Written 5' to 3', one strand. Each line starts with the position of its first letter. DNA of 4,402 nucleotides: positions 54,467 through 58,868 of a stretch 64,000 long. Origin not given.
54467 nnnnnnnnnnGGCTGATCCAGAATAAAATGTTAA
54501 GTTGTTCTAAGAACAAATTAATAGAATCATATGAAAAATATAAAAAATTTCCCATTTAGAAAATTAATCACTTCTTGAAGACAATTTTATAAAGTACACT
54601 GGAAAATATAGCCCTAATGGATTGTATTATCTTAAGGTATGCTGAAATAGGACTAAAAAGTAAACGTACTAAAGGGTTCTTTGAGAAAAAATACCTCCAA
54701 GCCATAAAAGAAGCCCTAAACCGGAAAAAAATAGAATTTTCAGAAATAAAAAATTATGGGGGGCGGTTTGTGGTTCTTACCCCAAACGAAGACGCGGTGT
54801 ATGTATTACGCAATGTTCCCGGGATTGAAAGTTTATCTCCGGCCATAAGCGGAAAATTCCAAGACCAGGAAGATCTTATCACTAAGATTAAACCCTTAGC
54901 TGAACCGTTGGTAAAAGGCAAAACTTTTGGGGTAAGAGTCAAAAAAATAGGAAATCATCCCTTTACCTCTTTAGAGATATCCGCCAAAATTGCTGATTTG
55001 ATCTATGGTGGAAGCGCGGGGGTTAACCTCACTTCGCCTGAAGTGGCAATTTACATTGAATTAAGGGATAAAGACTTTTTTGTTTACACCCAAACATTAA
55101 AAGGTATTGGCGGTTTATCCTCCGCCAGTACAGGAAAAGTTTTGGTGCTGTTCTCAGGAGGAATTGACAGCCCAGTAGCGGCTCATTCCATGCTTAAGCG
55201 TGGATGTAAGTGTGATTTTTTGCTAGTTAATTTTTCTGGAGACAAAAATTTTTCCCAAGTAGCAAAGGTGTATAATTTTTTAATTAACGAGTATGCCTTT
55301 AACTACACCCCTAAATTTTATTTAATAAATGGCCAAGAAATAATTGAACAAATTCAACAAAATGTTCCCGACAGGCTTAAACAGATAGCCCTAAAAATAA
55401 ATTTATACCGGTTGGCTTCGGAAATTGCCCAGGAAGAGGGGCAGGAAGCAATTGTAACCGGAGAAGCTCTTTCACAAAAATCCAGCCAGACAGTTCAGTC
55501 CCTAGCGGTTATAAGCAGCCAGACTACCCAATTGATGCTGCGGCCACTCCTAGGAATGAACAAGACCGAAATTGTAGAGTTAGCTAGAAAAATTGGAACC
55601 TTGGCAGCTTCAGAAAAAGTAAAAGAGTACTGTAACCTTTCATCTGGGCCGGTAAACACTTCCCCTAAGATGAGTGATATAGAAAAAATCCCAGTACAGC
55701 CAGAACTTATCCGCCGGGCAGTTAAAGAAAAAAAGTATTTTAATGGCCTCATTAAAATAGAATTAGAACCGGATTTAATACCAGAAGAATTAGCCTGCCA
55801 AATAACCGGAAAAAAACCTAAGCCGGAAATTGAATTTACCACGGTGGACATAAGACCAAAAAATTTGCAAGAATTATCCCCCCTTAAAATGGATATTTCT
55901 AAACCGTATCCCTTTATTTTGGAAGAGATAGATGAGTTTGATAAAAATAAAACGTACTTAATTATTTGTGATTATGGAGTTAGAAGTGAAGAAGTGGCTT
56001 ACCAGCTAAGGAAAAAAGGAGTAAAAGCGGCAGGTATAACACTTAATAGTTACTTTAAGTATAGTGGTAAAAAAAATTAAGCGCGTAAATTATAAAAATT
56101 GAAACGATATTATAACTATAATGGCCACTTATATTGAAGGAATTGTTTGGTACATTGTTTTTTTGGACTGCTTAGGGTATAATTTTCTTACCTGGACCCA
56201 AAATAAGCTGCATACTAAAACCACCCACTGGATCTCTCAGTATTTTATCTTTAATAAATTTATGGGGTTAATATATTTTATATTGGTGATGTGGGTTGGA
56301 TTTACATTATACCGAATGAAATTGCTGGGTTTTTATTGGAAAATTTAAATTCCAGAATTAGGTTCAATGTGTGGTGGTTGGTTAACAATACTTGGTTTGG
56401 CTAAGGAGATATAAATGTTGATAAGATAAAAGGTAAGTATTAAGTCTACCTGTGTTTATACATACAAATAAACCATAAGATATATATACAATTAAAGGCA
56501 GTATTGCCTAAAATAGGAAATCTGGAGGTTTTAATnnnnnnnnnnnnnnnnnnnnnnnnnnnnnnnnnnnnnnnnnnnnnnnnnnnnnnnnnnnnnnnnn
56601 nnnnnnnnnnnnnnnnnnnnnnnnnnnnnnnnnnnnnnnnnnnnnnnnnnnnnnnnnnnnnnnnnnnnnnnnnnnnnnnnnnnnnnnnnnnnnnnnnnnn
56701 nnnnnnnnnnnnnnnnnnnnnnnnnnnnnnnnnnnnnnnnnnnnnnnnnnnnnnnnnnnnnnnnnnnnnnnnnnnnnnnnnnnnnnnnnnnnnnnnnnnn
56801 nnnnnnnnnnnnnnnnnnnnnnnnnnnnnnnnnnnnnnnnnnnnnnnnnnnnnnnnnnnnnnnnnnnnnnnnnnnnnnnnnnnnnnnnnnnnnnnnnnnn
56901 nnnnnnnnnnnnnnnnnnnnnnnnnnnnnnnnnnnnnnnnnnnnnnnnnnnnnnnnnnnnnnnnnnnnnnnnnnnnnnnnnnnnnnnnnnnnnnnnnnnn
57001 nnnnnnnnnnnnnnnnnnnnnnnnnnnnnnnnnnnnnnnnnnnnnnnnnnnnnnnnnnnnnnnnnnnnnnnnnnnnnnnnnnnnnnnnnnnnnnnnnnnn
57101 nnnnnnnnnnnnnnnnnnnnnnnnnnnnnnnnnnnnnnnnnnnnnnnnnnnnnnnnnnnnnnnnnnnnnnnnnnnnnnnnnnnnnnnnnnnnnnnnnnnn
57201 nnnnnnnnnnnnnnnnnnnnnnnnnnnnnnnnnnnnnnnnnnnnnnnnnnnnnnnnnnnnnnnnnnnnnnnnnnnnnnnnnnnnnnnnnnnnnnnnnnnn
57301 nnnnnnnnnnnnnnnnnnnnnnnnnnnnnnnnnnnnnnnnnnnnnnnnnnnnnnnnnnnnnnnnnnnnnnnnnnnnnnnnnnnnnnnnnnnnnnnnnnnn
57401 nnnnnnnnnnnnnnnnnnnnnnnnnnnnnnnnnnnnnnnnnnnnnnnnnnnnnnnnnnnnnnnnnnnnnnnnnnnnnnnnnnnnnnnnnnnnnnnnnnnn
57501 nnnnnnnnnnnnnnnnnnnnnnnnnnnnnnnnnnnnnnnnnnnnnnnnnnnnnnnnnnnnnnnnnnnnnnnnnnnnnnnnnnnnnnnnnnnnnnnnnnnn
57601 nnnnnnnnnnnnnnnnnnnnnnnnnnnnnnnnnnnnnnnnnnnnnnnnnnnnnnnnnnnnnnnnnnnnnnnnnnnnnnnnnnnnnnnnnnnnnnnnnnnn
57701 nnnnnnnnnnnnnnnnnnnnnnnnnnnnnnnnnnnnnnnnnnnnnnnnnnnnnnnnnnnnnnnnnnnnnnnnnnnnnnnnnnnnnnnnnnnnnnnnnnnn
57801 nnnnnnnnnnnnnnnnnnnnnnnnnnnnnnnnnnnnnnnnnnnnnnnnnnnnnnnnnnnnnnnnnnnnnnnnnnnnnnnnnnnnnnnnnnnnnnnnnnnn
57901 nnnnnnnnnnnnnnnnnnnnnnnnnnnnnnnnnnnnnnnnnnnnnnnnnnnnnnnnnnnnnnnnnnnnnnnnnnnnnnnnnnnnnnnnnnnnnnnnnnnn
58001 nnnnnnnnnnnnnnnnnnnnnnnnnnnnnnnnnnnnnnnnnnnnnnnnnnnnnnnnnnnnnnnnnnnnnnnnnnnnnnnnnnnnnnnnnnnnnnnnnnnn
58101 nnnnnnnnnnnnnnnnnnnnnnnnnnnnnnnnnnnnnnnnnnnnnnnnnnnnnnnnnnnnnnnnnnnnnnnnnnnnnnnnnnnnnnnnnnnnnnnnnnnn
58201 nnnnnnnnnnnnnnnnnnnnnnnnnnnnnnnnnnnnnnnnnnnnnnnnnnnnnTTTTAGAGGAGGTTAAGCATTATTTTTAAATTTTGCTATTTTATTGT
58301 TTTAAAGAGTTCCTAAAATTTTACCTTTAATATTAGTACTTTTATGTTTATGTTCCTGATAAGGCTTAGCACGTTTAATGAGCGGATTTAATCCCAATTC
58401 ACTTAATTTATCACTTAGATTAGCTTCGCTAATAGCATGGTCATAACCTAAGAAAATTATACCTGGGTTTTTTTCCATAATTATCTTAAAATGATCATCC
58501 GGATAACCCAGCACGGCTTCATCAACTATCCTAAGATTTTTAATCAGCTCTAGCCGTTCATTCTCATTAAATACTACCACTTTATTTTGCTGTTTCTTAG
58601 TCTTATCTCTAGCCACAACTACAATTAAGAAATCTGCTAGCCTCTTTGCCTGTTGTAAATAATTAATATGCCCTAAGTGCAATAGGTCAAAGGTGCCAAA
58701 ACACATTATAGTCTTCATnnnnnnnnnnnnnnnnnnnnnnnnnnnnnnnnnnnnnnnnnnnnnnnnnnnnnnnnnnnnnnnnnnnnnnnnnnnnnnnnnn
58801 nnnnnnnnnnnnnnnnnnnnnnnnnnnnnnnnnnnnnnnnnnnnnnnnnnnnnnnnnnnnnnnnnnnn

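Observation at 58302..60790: Novel three-domain fusion (GATase-II + AsnB-like + Dph6/MJ0570-like PP-loop ATPase) cotranscribed with a RibL-like nucleotidyltransferase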

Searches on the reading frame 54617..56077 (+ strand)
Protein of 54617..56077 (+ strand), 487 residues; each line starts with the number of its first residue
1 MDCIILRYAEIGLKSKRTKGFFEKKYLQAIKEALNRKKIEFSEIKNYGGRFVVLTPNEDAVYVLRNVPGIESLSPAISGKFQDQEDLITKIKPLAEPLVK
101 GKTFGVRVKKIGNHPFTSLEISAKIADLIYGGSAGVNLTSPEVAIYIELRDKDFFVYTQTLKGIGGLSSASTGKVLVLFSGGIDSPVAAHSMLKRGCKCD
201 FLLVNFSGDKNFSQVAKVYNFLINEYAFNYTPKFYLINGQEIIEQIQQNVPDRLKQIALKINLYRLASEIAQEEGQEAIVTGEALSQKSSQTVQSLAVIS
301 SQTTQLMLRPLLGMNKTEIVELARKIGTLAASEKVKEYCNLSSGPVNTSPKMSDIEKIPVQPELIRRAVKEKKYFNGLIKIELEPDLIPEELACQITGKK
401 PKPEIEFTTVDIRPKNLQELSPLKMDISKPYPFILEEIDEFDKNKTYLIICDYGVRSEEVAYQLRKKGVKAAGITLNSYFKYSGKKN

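Call 3: search_protein_families(library=pfam, proteins=[window:54617-56077:+], max_evalue=0.01)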
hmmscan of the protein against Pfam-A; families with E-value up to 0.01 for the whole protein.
window:54617-56077:+ (487 aa): 6 families
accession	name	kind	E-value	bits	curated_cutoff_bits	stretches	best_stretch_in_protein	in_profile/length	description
PF02568.20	ThiI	-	8.6e-49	166.3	20.5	1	171-358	2-191/197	Thiamine biosynthesis protein (ThiI)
PF22025.1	ThiI_fer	-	6.7e-12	46.1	25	1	4-74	2-72/72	ThiI ferredoxin-like domain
PF02926.22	THUMP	-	9.4e-11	42.4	20.6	1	83-158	3-83/84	THUMP domain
PF03054.22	tRNA_Me_trans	-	2.2e-05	24.7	20.6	0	174-210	2-38/202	tRNA methyl transferase HUP domain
PF06508.19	QueC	-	2.3e-05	24.4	22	1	174-328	1-175/210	Queuosine biosynthesis protein QueC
PF01171.26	ATP_bind_3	-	0.00033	20.9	27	1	174-325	1-158/182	PP-loop family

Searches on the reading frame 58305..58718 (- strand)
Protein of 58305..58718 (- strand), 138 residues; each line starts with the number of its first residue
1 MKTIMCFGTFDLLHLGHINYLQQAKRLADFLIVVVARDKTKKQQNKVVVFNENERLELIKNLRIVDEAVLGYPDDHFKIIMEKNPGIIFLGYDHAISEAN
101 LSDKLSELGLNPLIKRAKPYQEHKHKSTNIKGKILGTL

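Call 3: search_protein_families(library=pfam, proteins=[window:58305-58718:-], max_evalue=0.01)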
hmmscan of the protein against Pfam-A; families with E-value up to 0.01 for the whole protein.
window:58305-58718:- (138 aa): 2 families
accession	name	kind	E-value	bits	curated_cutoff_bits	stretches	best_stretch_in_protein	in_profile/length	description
PF01467.32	CTP_transf_like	-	1.9e-17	64.1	21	1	6-131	2-131/133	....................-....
PF06574.18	FAD_syn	-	0.0015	18.8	27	1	2-61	7-74/158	FAD synthetase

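Call 4: search_protein_families(library=ncbifam, proteins=[window:58305-58718:-], max_evalue=0.01)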
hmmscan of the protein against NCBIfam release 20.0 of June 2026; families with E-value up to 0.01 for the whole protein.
window:58305-58718:- (138 aa): 16 families
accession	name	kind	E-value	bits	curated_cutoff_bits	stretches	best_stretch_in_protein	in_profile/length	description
TIGR00125.1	cyt_tran_rel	domain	1.1e-19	70.4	27.7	1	4-67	2-64/65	adenylyltransferase/cytidyltransferase family protein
TIGR02199.1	rfaE_dom_II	equivalog_domain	3.4e-17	62.6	181.5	1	3-109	13-121/144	D-glycero-beta-D-manno-heptose 1-phosphate adenylyltransferase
TIGR01518.1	g3p_cytidyltrns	equivalog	8.1e-14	51.8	165.4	1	4-91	1-89/125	glycerol-3-phosphate cytidylyltransferase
NF008454.0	PRK11316.1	equivalog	1.3e-13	50.4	521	1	2-105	341-446/475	bifunctional D-glycero-beta-D-manno-heptose-7-phosphate kinase/D-glycero-beta-D-manno-heptose 1-phosphate adenylyltransferase HldE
NF045965.1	RibF_rel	equivalog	1.1e-08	34.8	200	1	2-65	13-84/279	FAD synthase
NF005518.0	PRK07143.1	equivalog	3.4e-08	33.2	232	1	2-64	16-81/281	hypothetical protein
TIGR01510.1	coaD_prev_kdtB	equivalog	4.9e-08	33.1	103.3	1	5-62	3-55/155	pantetheine-phosphate adenylyltransferase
NF001985.0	PRK00777.1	subfamily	2.8e-07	30.7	104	1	2-61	5-64/157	pantetheine-phosphate adenylyltransferase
TIGR01526.1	nadR_NMN_Atrans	equivalog_domain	2.3e-05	23.8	341.15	1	3-48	3-49/325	nicotinamide-nucleotide adenylyltransferase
NF002250.0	PRK01170.1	subfamily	4.6e-05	23.1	489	1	3-56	3-54/322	bifunctional pantetheine-phosphate adenylyltransferase/NTP phosphatase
NF005988.0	PRK08099.1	equivalog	6.9e-05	22.1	201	1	4-44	67-107/411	multifunctional transcriptional regulator/nicotinamide-nucleotide adenylyltransferase/ribosylnicotinamide kinase NadR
NF005519.0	PRK07152.1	equivalog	9.1e-05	21.5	315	1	1-61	1-61/361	nicotinate-nucleotide adenylyltransferase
NF004162.0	PRK05627.1-5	equivalog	0.00019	20.9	241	1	3-77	15-92/304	bifunctional riboflavin kinase/FAD synthetase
NF041124.1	CoaD_Thcocales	equivalog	0.0014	18.5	290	1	3-62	6-67/156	phosphopantetheine adenylyltransferase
NF004161.0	PRK05627.1-4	equivalog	0.0043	16.1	461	1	2-62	19-78/324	bifunctional riboflavin kinase/FAD synthetase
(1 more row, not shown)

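Call 32: search_solved_structures(query=window:58305-58718:-, max_evalue=0.001, show_alignments=1)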
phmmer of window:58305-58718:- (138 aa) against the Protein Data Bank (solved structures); distinct sequences matched with E-value up to 0.001: 11.
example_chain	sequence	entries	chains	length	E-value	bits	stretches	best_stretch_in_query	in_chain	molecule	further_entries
3glv_A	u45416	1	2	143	3.8e-35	124.1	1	3-135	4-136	Lipopolysaccharide core biosynthesis protein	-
3elb_A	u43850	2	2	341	1e-16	64.5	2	4-73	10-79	Ethanolamine-phosphate cytidylyltransferase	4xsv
1coz_A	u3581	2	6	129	7.5e-13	51.9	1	1-92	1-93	PROTEIN (GLYCEROL-3-PHOSPHATE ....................) | glycerol-3-phosphate cytidylyltransferase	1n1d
2b7l_A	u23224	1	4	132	1.8e-10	44.2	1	1-69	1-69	glycerol-3-phosphate cytidylyltransferase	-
9hsm_A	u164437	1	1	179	5e-08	36.3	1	4-73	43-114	choline-phosphate cytidylyltransferase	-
9hsg_A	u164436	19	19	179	5e-08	36.3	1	4-73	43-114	choline-phosphate cytidylyltransferase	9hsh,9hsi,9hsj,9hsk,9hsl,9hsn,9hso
4zcp_A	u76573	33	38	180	5e-08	36.3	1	4-73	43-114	Cholinephosphate cytidylyltransferase | Choline-phosphate cytidylyltransferase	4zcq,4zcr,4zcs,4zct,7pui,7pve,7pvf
3hl4_A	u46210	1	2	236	1.1e-07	35.2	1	6-73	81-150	Choline-phosphate cytidylyltransferase A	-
4mvc_A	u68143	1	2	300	1.6e-07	34.6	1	6-73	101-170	Choline-phosphate cytidylyltransferase A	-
4mvd_B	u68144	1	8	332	1.8e-07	34.5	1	6-73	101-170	Choline-phosphate cytidylyltransferase A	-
5x9q_A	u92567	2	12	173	3.6e-06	30.3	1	4-96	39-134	Putative cytidylyltransferase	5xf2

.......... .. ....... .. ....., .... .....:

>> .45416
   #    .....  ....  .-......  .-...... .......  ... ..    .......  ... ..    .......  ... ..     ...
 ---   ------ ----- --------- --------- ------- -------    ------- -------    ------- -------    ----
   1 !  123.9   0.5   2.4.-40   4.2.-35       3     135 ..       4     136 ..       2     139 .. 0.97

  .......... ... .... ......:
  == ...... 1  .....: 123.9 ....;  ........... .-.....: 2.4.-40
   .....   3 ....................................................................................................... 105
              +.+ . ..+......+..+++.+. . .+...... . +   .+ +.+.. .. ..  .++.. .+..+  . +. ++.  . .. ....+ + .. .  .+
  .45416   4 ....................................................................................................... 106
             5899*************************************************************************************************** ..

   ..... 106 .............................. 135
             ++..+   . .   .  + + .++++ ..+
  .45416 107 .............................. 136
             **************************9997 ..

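Call 73: find_homologous_proteins(query=window:58305-58718:-, max_evalue=1e-8)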
Query window:58305-58718:- (138 aa): 500 proteins with E <= 1e-8 among 524 candidates; the best 120 are listed.
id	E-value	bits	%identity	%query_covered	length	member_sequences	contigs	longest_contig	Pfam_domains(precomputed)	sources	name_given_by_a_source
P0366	5.2e-85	300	100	100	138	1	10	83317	PF01467.33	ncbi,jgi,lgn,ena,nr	ncbi:MAG TPA: adenylyltransferase/cytidyltransferase family protein [Candidatus Nanoarchaeia archaeo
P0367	2.6e-84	298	99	100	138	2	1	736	PF01467.33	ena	-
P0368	2.3e-57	211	70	99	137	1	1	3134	PF01467.33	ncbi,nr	ncbi:MAG TPA: adenylyltransferase/cytidyltransferase family protein [Candidatus Nanoarchaeia archaeo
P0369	2.0e-55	204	67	98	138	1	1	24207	PF01467.33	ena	-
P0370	2.8e-55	204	67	99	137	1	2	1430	PF01467.33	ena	-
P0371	3.1e-55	204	70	98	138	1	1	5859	PF01467.33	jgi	-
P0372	4.4e-55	203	66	99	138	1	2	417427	PF01467.33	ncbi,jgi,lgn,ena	-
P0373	9.3e-55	202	69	96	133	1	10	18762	PF01467.33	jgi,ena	-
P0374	1.2e-54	202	66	99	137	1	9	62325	PF01467.33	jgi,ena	-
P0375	1.5e-54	201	66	98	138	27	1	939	PF01467.33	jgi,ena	-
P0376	1.1e-53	199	65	98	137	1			PF01467.33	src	-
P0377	1.4e-53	198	64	98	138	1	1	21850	PF01467.33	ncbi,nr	ncbi:MAG: adenylyltransferase/cytidyltransferase family protein [Nanoarchaeota archaeon]|nr:adenylyl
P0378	1.7e-53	198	65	99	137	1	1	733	PF01467.33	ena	-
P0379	1.8e-53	198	64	98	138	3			PF01467.33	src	-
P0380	2.0e-53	198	67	98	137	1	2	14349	PF01467.33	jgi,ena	-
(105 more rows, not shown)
